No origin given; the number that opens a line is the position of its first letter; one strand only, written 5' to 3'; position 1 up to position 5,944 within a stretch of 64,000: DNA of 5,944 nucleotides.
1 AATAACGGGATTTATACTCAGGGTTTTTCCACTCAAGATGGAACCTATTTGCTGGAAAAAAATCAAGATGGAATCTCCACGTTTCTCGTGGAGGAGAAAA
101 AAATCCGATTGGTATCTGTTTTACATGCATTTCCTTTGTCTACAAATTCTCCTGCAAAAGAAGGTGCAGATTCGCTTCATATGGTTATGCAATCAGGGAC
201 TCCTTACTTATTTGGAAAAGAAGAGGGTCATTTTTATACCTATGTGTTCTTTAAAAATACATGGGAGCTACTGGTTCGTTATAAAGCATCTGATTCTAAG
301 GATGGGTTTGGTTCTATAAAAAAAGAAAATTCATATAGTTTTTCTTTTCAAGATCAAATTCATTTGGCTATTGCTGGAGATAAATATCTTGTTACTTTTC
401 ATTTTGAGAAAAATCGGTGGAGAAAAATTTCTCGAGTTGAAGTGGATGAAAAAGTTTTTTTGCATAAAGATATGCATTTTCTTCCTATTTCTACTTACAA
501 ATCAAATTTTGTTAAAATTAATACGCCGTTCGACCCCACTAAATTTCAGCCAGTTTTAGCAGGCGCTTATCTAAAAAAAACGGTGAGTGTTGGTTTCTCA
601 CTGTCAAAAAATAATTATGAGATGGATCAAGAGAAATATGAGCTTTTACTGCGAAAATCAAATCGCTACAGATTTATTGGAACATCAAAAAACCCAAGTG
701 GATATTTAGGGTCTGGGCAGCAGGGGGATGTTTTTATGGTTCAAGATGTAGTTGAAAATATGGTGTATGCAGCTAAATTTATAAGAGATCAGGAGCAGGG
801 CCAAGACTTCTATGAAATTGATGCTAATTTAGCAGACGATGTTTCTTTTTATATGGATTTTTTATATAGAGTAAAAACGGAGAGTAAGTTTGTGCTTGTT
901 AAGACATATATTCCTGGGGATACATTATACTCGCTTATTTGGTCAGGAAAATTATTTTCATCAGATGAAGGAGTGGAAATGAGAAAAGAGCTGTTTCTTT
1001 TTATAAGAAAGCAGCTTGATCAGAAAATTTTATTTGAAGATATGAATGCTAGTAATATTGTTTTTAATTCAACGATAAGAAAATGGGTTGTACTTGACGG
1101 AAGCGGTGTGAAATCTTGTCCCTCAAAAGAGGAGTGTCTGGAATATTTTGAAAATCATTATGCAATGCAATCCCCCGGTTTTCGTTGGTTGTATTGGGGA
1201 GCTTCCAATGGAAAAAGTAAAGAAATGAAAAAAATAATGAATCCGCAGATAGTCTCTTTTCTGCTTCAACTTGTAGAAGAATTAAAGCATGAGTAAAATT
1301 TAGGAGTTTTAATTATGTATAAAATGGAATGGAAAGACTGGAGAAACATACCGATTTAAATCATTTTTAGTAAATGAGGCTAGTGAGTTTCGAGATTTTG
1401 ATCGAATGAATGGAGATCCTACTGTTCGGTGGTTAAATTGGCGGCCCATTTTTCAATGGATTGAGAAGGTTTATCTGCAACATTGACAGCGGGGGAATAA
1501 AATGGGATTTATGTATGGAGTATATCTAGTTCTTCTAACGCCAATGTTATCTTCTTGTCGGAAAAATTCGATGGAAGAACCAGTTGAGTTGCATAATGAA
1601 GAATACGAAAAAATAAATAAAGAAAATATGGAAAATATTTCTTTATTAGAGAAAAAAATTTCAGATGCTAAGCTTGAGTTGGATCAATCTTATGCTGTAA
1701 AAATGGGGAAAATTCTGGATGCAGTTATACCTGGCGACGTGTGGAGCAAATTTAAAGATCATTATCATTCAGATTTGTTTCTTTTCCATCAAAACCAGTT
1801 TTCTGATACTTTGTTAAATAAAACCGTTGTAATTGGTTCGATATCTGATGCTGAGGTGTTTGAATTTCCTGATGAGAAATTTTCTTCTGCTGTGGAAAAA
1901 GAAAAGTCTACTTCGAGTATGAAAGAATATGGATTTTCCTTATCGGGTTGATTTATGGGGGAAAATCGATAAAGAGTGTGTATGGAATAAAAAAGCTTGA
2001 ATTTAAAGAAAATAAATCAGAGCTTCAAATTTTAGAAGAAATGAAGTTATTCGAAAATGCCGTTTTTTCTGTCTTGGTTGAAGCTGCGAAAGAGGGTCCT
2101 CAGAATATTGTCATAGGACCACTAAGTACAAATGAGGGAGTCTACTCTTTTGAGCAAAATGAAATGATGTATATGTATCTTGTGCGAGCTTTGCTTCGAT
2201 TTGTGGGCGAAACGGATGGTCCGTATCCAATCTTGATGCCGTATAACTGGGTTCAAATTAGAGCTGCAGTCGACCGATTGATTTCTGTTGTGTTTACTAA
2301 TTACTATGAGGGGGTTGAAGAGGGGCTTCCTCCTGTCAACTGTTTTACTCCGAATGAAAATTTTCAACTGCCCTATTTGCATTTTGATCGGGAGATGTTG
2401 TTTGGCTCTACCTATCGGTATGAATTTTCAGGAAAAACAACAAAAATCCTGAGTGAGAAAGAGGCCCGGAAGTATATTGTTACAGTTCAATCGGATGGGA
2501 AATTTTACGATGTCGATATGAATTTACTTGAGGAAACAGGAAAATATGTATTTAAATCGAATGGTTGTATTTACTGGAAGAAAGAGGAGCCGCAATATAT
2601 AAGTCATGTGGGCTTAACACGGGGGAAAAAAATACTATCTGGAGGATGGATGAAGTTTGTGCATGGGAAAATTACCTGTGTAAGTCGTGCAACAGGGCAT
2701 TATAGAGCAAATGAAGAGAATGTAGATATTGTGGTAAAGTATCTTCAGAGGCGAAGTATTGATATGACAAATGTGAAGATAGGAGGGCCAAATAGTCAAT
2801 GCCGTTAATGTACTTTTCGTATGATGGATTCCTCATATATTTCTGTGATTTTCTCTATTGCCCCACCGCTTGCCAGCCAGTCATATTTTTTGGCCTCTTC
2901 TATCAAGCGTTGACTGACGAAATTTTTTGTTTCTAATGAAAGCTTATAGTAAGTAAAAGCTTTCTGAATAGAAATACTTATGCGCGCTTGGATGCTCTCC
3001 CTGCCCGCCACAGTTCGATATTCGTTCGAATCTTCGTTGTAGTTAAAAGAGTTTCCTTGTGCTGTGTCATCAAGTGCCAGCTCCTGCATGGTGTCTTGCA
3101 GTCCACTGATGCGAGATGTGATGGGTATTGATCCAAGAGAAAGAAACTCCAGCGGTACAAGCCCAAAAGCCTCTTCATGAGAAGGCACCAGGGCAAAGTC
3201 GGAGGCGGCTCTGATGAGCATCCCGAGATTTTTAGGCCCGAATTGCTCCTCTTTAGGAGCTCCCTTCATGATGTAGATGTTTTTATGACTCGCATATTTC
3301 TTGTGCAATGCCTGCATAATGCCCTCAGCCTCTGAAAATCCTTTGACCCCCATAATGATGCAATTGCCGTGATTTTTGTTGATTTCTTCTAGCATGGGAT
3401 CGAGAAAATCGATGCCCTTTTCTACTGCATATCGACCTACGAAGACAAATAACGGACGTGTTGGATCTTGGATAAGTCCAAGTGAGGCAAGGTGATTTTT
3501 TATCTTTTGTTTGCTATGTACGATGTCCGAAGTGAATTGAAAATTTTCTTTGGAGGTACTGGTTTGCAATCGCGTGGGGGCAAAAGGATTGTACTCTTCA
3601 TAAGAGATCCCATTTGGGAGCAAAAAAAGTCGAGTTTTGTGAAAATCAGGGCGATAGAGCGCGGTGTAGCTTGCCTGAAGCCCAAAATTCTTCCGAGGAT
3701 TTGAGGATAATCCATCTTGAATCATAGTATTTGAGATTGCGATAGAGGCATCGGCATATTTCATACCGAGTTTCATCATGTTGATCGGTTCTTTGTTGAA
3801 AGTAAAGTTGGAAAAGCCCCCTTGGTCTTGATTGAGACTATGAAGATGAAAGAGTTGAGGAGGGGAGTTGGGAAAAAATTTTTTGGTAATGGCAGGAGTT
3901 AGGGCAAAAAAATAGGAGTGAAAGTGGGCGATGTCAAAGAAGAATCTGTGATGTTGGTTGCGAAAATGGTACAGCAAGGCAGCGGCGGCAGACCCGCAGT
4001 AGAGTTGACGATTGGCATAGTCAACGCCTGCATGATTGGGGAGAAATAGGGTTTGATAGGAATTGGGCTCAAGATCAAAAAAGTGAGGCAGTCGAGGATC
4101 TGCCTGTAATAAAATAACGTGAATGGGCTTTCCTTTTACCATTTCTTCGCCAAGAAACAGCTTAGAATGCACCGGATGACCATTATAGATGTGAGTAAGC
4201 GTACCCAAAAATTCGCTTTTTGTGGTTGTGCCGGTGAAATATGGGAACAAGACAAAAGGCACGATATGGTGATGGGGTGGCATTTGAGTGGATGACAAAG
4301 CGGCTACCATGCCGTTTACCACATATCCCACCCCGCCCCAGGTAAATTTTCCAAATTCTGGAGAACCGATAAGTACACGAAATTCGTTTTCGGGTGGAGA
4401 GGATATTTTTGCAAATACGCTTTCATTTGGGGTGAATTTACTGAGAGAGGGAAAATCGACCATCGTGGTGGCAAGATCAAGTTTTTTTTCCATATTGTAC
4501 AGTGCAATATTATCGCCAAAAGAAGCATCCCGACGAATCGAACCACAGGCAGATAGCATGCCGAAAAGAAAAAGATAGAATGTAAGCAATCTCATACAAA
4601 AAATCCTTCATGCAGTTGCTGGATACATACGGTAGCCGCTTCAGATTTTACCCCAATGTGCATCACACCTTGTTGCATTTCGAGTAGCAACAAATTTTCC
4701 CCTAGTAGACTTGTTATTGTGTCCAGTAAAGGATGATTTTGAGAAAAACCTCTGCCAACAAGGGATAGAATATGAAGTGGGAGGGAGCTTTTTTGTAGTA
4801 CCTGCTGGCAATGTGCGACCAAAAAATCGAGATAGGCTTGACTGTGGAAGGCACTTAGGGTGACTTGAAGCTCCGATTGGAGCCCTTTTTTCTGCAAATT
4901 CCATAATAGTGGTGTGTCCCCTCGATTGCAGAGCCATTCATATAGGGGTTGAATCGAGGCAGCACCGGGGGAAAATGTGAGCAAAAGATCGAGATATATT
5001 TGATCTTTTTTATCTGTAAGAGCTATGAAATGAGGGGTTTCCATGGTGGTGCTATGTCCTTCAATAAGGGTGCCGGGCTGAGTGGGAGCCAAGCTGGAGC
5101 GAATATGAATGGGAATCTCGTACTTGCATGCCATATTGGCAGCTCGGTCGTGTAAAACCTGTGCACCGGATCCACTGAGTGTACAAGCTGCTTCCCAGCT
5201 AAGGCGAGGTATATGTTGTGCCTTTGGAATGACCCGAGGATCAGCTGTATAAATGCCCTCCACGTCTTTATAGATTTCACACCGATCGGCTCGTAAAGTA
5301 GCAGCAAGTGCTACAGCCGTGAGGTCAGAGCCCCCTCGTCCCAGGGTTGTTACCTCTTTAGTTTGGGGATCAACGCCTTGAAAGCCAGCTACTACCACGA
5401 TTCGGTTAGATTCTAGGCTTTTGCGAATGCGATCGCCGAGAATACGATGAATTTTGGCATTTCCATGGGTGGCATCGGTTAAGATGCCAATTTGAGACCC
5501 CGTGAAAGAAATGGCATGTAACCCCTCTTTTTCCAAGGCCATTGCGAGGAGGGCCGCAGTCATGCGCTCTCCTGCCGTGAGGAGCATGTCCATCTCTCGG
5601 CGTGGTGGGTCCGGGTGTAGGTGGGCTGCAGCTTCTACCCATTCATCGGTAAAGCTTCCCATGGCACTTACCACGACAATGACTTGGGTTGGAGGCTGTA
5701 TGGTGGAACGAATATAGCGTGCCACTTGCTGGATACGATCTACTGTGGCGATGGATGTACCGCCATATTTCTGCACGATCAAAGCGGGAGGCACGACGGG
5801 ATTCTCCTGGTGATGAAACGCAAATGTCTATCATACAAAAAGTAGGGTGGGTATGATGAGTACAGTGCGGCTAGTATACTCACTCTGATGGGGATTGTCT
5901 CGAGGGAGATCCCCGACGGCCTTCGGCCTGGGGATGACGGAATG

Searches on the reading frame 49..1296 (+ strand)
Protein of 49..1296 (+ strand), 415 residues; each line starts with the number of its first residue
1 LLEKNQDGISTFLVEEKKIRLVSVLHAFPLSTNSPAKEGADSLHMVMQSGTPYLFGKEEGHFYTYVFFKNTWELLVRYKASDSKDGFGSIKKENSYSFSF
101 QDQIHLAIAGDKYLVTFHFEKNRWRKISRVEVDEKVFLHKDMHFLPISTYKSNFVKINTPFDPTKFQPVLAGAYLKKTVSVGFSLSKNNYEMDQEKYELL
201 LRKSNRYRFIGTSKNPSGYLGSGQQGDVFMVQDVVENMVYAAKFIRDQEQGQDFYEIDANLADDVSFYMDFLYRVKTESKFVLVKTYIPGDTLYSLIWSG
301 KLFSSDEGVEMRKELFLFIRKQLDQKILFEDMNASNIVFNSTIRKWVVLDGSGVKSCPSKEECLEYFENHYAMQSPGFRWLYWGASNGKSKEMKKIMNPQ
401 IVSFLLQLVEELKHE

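Call 51: search_protein_families(library=pfam, proteins=[window:49-1296:+], max_evalue=0.00001)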
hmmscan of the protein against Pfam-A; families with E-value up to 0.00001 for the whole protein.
window:49-1296:+ (415 aa): 1 family
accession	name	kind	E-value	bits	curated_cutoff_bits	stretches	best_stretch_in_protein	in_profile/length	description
PF00069.31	Pkinase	-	3e-07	30.5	31.7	1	219-341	6-133/263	Protein kinase domain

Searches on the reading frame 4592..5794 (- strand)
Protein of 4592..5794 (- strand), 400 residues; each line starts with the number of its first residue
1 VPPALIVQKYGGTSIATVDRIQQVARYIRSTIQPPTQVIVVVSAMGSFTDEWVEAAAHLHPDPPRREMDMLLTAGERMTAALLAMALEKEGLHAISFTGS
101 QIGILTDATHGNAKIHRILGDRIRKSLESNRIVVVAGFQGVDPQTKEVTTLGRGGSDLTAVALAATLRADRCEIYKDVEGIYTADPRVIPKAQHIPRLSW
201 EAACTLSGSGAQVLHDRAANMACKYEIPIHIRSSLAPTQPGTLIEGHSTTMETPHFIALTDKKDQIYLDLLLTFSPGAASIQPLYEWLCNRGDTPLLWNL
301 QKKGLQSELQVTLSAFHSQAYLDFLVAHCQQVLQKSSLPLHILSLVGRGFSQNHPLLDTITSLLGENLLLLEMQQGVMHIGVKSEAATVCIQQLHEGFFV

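Call 51: search_protein_families(library=pfam, proteins=[window:4592-5794:-], max_evalue=0.00001)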
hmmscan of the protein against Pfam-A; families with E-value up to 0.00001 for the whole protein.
window:4592-5794:- (400 aa): 1 family
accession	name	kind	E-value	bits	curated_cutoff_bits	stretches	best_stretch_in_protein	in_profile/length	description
PF00696.33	AA_kinase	-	5.7e-51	173.9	24.9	1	5-233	2-234/234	Amino acid kinase family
